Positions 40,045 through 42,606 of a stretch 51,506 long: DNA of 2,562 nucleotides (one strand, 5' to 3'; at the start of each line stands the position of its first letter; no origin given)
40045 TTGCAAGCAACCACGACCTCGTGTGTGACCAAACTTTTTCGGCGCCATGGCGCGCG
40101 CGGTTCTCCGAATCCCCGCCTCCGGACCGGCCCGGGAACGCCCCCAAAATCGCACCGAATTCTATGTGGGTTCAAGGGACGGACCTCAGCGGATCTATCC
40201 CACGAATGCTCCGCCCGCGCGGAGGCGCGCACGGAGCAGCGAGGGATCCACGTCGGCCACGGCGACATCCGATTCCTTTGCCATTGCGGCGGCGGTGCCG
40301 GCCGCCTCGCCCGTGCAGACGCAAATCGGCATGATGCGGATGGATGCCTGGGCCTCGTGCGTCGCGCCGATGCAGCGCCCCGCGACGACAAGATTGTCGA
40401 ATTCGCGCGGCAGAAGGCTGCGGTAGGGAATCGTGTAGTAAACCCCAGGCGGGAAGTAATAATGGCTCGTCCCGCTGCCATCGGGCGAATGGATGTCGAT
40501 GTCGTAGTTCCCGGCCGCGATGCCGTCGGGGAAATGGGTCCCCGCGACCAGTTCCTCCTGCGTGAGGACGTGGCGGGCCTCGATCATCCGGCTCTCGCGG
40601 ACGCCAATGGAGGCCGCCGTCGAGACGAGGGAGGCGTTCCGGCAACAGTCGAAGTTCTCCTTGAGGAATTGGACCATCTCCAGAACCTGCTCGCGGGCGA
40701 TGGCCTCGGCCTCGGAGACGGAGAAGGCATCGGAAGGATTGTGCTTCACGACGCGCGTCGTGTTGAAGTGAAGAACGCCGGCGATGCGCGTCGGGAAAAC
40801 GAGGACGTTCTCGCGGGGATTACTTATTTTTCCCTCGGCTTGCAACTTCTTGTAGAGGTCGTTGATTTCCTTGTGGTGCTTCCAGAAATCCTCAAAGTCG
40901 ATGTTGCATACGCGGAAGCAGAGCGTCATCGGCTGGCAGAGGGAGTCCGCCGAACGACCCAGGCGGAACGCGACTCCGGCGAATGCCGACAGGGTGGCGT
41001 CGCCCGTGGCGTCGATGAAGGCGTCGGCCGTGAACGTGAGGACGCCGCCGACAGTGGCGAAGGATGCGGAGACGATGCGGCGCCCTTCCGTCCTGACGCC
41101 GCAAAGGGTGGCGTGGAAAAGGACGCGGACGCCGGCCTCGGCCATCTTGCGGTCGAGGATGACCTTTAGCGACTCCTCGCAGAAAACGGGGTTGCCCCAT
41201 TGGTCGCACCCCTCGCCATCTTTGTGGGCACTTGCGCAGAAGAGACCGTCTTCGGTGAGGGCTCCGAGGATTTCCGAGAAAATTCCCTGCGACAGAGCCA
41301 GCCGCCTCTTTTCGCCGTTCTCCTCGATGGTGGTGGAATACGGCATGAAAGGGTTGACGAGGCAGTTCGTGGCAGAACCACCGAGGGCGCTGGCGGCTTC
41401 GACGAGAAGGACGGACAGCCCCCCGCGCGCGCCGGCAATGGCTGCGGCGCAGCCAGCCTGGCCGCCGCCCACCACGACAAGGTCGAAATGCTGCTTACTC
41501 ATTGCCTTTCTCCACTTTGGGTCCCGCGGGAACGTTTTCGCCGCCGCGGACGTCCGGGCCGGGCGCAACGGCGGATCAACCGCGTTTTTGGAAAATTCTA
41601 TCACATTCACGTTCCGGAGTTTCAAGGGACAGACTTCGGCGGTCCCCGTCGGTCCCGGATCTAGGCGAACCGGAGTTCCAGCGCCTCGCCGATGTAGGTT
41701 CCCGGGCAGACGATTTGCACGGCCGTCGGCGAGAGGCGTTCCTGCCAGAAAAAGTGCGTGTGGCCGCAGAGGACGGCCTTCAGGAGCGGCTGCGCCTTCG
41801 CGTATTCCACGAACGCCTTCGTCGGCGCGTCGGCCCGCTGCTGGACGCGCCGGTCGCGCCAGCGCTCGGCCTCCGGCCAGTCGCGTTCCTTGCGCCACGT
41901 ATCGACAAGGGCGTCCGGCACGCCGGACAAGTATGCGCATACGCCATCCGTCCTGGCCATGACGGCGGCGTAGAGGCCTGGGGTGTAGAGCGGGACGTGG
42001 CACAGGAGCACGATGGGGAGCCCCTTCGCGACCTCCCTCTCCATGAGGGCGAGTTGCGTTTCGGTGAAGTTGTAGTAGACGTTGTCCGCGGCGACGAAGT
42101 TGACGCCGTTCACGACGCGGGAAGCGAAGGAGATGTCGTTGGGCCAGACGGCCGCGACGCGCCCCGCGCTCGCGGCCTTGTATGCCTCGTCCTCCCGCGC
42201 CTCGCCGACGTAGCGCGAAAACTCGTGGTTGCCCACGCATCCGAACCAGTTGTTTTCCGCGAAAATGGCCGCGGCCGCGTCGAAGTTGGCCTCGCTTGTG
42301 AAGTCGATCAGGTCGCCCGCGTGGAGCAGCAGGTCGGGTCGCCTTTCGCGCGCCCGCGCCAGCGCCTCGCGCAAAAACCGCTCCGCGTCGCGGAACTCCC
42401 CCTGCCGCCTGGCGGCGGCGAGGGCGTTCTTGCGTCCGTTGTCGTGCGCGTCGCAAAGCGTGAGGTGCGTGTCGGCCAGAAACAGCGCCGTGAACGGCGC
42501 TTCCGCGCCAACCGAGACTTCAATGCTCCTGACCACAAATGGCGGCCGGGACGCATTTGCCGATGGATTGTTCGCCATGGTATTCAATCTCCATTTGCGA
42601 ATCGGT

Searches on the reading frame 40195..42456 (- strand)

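Call 77: search_protein_families(library=pfam, proteins=[window:40195-42456:-], max_evalue=0.0001)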
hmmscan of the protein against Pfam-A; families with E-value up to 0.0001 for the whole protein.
window:40195-42456:- (753 aa): 6 families
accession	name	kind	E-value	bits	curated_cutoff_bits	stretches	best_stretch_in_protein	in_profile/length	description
PF12831.13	FAD_oxidored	-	3.7e-110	369.5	27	1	325-745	1-416/416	FAD dependent oxidoreductase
PF07992.20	Pyr_redox_2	-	3.1e-08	33.8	26.1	1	324-485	1-108/291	Pyridine nucleotide-disulphide oxidoreductase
PF00890.30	FAD_binding_2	-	1.3e-07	31.7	20.4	1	325-363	1-39/414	FAD binding domain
PF13450.12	NAD_binding_8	-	1.9e-05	25.2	21.9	1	328-364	1-37/68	NAD(P)-binding Rossmann-like domain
PF01266.30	DAO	-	2.4e-05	24.5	27.9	1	325-363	1-39/353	FAD dependent oxidoreductase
PF01134.28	GIDA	-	5.6e-05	22.8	22.1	1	325-353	1-29/391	Glucose inhibited division protein A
